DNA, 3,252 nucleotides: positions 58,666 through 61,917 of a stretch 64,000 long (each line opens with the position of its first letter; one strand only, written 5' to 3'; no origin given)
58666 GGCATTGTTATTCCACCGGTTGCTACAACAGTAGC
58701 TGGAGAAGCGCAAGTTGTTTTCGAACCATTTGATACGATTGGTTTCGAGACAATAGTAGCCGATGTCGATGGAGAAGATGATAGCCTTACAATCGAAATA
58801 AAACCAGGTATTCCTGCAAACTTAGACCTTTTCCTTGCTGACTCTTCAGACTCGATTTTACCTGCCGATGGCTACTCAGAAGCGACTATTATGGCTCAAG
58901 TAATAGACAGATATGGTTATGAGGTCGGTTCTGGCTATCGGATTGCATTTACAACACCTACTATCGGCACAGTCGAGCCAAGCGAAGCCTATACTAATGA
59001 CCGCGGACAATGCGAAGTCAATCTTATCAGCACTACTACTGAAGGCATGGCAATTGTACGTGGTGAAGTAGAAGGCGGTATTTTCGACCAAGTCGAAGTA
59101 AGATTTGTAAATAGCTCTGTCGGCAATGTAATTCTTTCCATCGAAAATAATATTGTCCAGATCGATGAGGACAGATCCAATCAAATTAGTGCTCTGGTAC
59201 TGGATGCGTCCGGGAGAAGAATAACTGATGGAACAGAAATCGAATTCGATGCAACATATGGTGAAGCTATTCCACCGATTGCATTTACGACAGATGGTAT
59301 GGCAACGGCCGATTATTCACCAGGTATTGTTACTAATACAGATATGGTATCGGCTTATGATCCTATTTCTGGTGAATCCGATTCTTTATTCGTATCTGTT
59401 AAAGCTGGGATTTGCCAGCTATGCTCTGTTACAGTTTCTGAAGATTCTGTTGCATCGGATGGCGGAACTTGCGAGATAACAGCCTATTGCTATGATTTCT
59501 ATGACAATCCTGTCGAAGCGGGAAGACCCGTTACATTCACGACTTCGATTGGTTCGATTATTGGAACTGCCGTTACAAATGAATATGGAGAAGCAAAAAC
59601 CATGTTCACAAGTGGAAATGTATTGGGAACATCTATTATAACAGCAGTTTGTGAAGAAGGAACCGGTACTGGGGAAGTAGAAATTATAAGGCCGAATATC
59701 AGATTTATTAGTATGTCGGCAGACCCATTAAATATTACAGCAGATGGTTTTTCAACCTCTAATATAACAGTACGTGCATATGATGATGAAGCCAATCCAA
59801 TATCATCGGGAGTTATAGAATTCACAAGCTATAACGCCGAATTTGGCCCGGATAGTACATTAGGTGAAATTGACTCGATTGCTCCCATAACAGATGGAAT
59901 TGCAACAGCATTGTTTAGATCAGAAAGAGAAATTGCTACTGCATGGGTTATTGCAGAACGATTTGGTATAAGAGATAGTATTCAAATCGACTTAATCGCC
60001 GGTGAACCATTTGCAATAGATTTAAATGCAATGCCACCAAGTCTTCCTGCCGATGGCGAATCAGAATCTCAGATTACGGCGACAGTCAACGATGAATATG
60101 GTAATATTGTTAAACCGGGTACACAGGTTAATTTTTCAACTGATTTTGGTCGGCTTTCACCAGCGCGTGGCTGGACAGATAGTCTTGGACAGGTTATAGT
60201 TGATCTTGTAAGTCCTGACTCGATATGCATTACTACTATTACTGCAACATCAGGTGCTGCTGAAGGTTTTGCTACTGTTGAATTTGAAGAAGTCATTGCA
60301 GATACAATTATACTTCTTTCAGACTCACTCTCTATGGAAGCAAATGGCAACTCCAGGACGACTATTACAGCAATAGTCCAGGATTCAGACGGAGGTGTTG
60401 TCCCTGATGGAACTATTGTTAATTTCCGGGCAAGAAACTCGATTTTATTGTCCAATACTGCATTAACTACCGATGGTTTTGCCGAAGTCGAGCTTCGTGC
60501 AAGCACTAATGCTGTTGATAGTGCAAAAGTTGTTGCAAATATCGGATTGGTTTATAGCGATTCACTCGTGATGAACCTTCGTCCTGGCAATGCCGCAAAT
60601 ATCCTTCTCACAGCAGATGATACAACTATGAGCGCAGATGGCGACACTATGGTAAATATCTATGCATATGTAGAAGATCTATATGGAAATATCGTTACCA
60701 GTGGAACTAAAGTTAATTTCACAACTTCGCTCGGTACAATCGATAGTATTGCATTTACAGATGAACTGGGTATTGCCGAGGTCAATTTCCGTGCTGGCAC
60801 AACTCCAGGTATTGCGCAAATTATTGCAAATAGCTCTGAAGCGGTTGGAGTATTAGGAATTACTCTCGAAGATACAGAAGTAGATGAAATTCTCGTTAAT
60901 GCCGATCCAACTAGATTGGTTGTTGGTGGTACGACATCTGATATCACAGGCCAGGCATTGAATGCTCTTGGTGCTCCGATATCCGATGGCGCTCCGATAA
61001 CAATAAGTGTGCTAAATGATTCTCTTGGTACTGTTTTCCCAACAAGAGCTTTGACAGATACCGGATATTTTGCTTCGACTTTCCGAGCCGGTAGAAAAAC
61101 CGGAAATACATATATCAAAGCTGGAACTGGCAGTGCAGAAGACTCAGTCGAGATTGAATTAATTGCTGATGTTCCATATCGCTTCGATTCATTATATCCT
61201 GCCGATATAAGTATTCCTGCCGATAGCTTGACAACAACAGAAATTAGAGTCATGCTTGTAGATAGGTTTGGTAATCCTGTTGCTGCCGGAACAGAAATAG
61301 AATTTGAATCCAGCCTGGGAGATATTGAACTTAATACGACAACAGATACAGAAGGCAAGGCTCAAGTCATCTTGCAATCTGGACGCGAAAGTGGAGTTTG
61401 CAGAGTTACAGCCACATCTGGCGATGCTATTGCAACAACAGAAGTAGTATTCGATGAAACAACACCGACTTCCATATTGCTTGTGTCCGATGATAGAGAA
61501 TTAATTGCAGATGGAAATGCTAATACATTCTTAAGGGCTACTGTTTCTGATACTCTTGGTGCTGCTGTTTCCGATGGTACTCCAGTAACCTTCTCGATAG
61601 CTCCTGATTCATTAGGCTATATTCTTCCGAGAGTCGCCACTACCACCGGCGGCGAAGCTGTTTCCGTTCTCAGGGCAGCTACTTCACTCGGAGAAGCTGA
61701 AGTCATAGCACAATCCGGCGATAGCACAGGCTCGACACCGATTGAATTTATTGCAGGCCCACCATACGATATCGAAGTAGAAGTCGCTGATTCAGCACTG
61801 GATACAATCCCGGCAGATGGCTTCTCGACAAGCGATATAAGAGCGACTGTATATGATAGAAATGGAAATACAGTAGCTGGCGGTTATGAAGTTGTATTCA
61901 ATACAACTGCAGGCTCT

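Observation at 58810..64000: Roughly 3-kb super-repeat (about 10 Ig domains) duplicated in tandem within the giant gene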

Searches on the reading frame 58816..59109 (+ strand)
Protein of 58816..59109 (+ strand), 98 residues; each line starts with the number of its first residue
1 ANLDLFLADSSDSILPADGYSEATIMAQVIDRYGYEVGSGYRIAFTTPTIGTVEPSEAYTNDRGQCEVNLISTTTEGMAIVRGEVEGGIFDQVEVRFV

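Call 56: search_solved_structures(query=A2, max_evalue=0.001)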
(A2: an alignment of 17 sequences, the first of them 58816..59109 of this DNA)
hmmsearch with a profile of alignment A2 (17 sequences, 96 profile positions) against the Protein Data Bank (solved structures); distinct sequences matched with E-value up to 0.001: 7.
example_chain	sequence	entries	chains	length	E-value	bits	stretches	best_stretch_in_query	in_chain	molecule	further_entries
1cwv_A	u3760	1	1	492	2.4e-10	43.4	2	4-88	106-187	INVASIN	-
5ldy_A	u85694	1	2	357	7.4e-09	38.6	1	5-81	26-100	Ig domain protein group 1 domain protein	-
6tpl_A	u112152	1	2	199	1.6e-07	34.3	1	7-88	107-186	Intimin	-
5n40_A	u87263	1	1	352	4.9e-07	32.8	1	5-83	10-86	Putative invasin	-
1f00_I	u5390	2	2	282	3.5e-06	30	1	8-88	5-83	INTIMIN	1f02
7cwd_A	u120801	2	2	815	0.00028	24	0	2-40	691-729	beta-glalactosidase | beta-galactosidase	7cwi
9bey_A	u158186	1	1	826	0.0006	22.9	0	4-69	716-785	GH2 beta-galactosidase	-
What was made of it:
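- On Big_1 / Invasin_D3 Ig-like domain array (PF02369, PF09134): A profile of 17 window domains hits invasin 1CWV (E=2e-10) and intimin 6TPL/1F00 (call 56).
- A domain profile hits invasin 1CWV, intimin 6TPL/1F00 and 5LDY (call 56).
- Tried and rejected: A domain profile did find matches (call 56).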

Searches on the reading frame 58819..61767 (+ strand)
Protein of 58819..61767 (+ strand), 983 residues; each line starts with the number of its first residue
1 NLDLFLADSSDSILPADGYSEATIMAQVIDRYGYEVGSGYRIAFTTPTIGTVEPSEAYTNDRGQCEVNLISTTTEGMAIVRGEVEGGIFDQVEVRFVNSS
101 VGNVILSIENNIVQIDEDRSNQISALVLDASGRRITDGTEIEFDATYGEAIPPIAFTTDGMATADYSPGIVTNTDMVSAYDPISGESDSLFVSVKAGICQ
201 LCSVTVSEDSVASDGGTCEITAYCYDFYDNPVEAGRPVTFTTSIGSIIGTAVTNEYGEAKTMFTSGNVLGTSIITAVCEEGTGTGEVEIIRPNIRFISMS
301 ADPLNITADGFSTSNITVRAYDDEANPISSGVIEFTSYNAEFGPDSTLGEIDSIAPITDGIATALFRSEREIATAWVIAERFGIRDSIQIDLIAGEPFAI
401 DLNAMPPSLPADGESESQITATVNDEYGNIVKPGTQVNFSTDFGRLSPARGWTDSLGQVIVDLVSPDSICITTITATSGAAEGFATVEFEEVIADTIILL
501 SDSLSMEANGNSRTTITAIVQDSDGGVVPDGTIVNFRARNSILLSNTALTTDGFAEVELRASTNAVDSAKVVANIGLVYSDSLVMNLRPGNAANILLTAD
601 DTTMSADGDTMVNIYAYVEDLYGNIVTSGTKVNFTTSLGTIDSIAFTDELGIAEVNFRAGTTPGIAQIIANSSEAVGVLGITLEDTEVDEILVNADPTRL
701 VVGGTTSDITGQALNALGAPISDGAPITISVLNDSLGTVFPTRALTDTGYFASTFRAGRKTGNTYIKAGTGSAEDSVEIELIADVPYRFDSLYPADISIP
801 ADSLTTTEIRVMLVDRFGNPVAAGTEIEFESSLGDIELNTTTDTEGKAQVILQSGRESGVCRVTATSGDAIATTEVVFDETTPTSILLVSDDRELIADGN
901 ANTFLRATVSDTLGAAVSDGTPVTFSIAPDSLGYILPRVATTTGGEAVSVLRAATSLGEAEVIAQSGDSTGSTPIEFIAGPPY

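Call 10: search_protein_families(library=pfam, proteins=[window:58819-61767:+], max_evalue=0.01)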
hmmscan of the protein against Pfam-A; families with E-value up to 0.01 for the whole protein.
window:58819-61767:+ (983 aa): 3 families
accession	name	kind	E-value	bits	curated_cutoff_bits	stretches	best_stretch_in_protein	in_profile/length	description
PF02369.22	Big_1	-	2.1e-65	217.3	34.9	8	400-489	2-92/93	Bacterial Ig-like domain (group 1)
PF09134.16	Invasin_D3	-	7.3e-64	212.8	33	8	797-876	12-93/98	Invasin, domain 3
PF18565.7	Glyco_hydro2_C5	-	2.9e-16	59.7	32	0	596-635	2-42/103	Glycoside hydrolase family 2 C-terminal domain 5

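Call 11: search_protein_families(library=ncbifam, proteins=[window:58819-61767:+], max_evalue=0.01)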
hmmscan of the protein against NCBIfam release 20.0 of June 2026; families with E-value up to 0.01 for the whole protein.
window:58819-61767:+ (983 aa): 2 families
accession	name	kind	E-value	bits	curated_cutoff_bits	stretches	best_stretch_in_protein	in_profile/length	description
NF041463.1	GalB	equivalog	0.0014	16.5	900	0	859-928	745-815/869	beta-galactosidase GalB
NF041462.1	GalA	equivalog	0.0018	16.5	900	0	590-637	655-703/763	beta-galactosidase GalA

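Call 15: find_homologous_proteins(query=window:58819-61767:+, max_evalue=1e-20)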
Query window:58819-61767:+ (983 aa): 4 proteins with E <= 1e-20 among 8000 candidates.
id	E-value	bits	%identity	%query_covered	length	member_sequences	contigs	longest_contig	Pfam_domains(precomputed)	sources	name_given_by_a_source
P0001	1.2e-47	181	23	86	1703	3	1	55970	PF17789.8,PF02369.23,PF11974.15,PF09134.17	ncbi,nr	ncbi:hypothetical protein JXJ21_12360 [candidate division KSB1 bacterium]|nr:hypothetical protein [c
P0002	8.5e-44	168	26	86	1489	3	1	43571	PF02369.23,PF18565.8,PF09134.17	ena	-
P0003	3.3e-31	126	25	86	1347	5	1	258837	PF02369.23,PF09134.17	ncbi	-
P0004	6.9e-31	125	31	44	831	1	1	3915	PF17789.8,PF02369.23,PF18565.8,PF09134.17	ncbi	-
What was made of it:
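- Tried and rejected: Word-indexed protein search with the unit gave only 4 weak hits (call 15).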

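Call 28: search_protein_representatives(protein=window:58819-61767:+)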
Query: 983 residues. Proteins with E-value up to 0.001 (for the whole library): 2322; up to 1e-10: 1081; up to 1e-30: 287. The best 150 are listed.
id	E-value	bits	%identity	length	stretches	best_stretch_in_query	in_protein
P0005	0.0e+00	1674.5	35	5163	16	11-931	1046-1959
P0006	0.0e+00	1462.6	35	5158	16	123-981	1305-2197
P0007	0.0e+00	1332.6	34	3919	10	49-981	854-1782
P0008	0.0e+00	1047.1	34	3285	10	147-982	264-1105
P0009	1.0e-280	950.4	35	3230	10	387-965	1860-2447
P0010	1.2e-280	950.2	33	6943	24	121-537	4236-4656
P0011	1.4e-272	923.5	35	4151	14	393-982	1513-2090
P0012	4.9e-195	666.9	37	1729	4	91-920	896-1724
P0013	3.3e-162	558.3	33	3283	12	386-675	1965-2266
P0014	7.0e-120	418.2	32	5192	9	204-696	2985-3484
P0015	1.4e-117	410.6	35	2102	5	190-721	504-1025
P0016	3.2e-116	406.1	33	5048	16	196-530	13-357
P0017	5.0e-116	405.4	35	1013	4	508-982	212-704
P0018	2.1e-110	386.8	33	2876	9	219-676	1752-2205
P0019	2.7e-110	386.5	33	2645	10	246-983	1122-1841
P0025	4.4e-102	359.3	46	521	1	383-892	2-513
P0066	1.6e-68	248.2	42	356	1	29-379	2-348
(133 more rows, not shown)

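Call 34: list_cluster_members(proteins=[P0005, P0006, P0007, P0012, P0025, P0066, P0008, P0009])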
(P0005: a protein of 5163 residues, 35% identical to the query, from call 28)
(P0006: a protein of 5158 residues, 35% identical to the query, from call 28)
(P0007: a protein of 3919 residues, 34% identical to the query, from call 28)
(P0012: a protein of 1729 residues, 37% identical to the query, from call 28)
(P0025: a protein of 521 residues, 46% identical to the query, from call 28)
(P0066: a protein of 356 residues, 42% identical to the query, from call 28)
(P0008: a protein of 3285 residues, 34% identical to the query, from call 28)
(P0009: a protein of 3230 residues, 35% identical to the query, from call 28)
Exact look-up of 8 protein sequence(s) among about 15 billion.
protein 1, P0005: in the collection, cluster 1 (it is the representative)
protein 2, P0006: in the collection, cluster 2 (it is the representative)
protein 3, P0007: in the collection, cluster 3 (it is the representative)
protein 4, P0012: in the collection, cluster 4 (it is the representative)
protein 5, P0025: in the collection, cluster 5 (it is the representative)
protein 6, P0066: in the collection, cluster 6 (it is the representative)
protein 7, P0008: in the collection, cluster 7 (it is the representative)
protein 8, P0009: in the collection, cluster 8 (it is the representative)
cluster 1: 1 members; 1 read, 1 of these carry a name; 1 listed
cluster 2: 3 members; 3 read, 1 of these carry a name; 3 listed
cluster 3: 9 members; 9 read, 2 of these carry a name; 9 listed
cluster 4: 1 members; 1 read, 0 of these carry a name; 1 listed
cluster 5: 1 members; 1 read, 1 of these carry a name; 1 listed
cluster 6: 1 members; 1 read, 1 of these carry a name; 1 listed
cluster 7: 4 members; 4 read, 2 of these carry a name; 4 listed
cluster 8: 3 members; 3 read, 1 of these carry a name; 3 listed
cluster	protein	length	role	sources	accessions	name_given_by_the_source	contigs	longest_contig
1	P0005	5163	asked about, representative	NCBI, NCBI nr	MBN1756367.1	Ig-like domain-containing protein [bacterium]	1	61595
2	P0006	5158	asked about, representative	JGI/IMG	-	-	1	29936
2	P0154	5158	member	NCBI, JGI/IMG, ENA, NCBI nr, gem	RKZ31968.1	hypothetical protein DRQ36_00040 [bacterium] | MAG: hypothetical protein DRQ36_00040 [bacterium]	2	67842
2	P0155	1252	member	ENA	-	-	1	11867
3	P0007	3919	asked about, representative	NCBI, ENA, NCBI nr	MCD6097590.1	Ig-like domain-containing protein [bacterium]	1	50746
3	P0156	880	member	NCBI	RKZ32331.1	hypothetical protein DRQ19_04200, partial [bacterium]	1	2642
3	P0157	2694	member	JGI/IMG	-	-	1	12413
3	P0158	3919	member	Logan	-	-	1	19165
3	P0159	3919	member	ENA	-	-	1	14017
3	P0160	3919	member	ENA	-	-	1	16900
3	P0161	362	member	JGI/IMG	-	-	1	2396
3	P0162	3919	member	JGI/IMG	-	-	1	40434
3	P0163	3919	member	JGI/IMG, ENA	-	-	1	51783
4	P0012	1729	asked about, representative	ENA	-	-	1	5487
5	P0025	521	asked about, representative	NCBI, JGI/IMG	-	adhesin/invasin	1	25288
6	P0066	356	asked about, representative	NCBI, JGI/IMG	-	hypothetical protein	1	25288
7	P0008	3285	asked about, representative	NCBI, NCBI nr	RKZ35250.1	hypothetical protein DRQ33_00060 [bacterium] | MAG: hypothetical protein DRQ33_00060 [bacterium]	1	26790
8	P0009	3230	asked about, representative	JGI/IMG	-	-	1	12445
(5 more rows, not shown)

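Call 35: find_encoding_contigs(protein=P0025, flank=10000, max_places=3)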
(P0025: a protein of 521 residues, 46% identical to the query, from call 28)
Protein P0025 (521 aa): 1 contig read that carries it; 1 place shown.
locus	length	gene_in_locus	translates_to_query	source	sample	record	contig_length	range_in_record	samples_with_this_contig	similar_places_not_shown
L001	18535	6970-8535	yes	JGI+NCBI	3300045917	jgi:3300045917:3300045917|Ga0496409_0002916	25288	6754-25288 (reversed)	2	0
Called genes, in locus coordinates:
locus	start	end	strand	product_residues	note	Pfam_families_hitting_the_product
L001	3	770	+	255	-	?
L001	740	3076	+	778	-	PF02369:Big_1, PF09134:Invasin_D3, PF18565:Glyco_hydro2_C5 (faint), PF02369:Big_1, PF09134:Invasin_D3, PF02369:Big_1, PF09134:Invasin_D3, PF02369:Big_1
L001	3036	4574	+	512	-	PF02369:Big_1 (weak), PF09134:Invasin_D3, PF02369:Big_1, PF09134:Invasin_D3, PF02369:Big_1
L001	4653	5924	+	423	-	PF02369:Big_1, PF09134:Invasin_D3, PF02369:Big_1, PF09134:Invasin_D3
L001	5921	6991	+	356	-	PF02369:Big_1 (weak), PF18565:Glyco_hydro2_C5 (faint), PF09134:Invasin_D3, PF02369:Big_1, PF09134:Invasin_D3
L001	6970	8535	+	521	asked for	PF09134:Invasin_D3, PF02369:Big_1, PF09134:Invasin_D3 (weak), PF02369:Big_1 (weak), PF09134:Invasin_D3, PF02369:Big_1 (weak), PF09134:Invasin_D3, PF02369:Big_1, +1 more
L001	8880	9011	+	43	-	-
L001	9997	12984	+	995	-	PF02369:Big_1 (weak), PF02369:Big_1 (weak), PF09134:Invasin_D3 (weak), PF02369:Big_1, PF09134:Invasin_D3, PF02369:Big_1, PF09134:Invasin_D3, PF02369:Big_1, +5 more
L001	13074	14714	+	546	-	PF02369:Big_1, PF09134:Invasin_D3, PF02369:Big_1 (weak), PF09134:Invasin_D3 (weak)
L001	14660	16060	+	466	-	PF02369:Big_1, PF09134:Invasin_D3, PF02369:Big_1, PF09134:Invasin_D3, PF02369:Big_1 (weak), PF09134:Invasin_D3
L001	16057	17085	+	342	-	PF02369:Big_1 (weak), PF09134:Invasin_D3 (faint), PF18565:Glyco_hydro2_C5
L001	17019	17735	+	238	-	PF09134:Invasin_D3 (weak), PF02369:Big_1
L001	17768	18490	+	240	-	-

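Call 50: search_solved_structures(query=window:58819-61767:+, max_evalue=0.00001)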
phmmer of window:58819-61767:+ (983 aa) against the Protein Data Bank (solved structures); distinct sequences matched with E-value up to 0.00001: 0.

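Call 52: search_solved_structures(query=window:58819-61767:+, max_evalue=1)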
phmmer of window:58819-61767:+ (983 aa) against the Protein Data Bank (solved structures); distinct sequences matched with E-value up to 1: 0.
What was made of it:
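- Tried and rejected: phmmer of the 983-aa unit against PDB found nothing even at E <= 1 (calls 50, 52).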

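Call 53: search_protein_families(library=pfam, proteins=[P0007], max_evalue=0.01)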
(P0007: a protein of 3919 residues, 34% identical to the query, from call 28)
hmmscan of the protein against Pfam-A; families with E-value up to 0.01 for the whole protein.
P0007 (3919 aa): 4 families
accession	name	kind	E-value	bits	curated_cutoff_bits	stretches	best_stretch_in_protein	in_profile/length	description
PF09134.16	Invasin_D3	-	4.2e-279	903.1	33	32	1198-1279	2-84/98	Invasin, domain 3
PF02369.22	Big_1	-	1.2e-256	830.3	34.9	32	1786-1873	2-90/93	Bacterial Ig-like domain (group 1)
PF18565.7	Glyco_hydro2_C5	-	4.3e-58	194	32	0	2976-3030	1-57/103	Glycoside hydrolase family 2 C-terminal domain 5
PF12158.14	DUF3592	-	0.00077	20.5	25.3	0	321-372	26-78/84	Domain of unknown function (DUF3592)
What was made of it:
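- On Inverse autotransporters (intimin/invasin, type Ve): The first 1,200 aa and the first 400 aa match only Big_1, Invasin_D3 and related Ig models (calls 10, 53). Full-length orthologue P0007 shows only Ig models (call 53).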

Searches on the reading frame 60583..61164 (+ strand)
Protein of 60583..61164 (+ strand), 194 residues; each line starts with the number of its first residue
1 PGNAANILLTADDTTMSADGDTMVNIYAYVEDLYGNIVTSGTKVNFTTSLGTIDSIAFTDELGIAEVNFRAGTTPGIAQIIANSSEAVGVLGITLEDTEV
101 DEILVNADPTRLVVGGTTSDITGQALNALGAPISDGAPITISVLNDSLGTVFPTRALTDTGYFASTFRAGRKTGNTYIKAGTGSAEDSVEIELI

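Call 72: find_related_loci(query=A4, collection=genome_contigs, flank=10000)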
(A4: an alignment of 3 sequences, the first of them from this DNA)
Query A4 (194 aa) in genome_contigs; peptide patterns used: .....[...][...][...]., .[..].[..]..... (x = any residue, [..] = any of these).
123 stretches matched a pattern; 30 encode a relative of the query (tblastn E <= 1e-3); 30 distinct loci.
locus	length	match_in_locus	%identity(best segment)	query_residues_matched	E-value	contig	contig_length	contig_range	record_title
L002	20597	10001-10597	44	1-194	8e-43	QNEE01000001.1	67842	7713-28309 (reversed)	MAG: bacterium isolate B46_G16 B46_Guay16_scaffold_00072, whole genome shotgun sequence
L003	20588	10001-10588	43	1-194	3e-39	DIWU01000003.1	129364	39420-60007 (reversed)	MAG TPA_asm: bacterium UBP14_UBA6098 isolate UBA6098 UBA6098_contig_3575, whole genome shotgun sequence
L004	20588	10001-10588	42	1-194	4e-38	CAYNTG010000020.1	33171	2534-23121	MAG TPA_asm: uncultured bacterium isolate SRP191223_co1_365 genome assembly, contig: NODE_978_length_33171_cov_21.147633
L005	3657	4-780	47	3-194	6e-38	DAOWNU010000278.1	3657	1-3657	MAG TPA_asm: bacterium isolate CSMAG_3036 CSMAG_3036_k141_2682669_length_3657_cov_15.3527, whole genome shotgun sequence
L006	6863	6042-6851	45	1-167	2e-37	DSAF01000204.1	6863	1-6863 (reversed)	MAG TPA_asm: Candidatus Zixiibacteriota bacterium isolate SpSt-1142 Ga0129302_1007119, whole genome shotgun sequence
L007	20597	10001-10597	42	1-194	6e-37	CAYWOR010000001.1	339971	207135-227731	MAG TPA_asm: uncultured bacterium isolate SRP241326_co3_316 genome assembly, contig: NODE_14_length_339971_cov_16.432783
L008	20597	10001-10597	42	1-194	3e-36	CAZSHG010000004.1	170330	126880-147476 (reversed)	MAG TPA_asm: uncultured bacterium isolate binchicken_co17_265 genome assembly, contig: NODE_196_length_170330_cov_7.0431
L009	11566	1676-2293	41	2-193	9e-36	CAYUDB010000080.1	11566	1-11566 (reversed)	MAG TPA_asm: uncultured bacterium isolate SRP220891_co1_1 genome assembly, contig: NODE_10715_length_11566_cov_6.227261,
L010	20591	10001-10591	41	2-193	3e-35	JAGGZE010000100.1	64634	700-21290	MAG: bacterium isolate AUK196 PB_MBMC_150_c_000000000059, whole genome shotgun sequence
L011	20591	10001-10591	40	2-193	5e-34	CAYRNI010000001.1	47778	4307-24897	MAG TPA_asm: uncultured bacterium isolate binchicken_co357_32 genome assembly, contig: NODE_129_length_47778_cov_11.3620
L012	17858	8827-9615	29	1-193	8e-14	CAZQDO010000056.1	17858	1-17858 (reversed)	MAG TPA_asm: uncultured Anaerolineae bacterium isolate binchicken_co338_52 genome assembly, contig: NODE_674_length_1785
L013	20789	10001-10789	32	20-193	1e-12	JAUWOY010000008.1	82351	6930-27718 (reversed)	MAG: Chloroflexota bacterium isolate CSMAG_2462 CSMAG_2462_k141_934282_length_82351_cov_20.5309, whole genome shotgun se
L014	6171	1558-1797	44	7-87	1e-12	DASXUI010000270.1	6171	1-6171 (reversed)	MAG TPA_asm: Armatimonadota bacterium isolate SMAG_U4714 k141_210003, whole genome shotgun sequence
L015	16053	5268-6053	31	20-193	2e-11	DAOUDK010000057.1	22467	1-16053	MAG TPA_asm: Anaerolineae bacterium isolate M42_99 k117_641212, whole genome shotgun sequence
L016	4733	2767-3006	46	4-84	4e-11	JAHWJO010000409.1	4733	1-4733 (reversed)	MAG: Armatimonadota bacterium isolate 0707_bin6 NODE_6380_length_4733_cov_5.920906, whole genome shotgun sequence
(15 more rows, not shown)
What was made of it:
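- Tried and rejected: A 3-sequence alignment worked (call 72).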
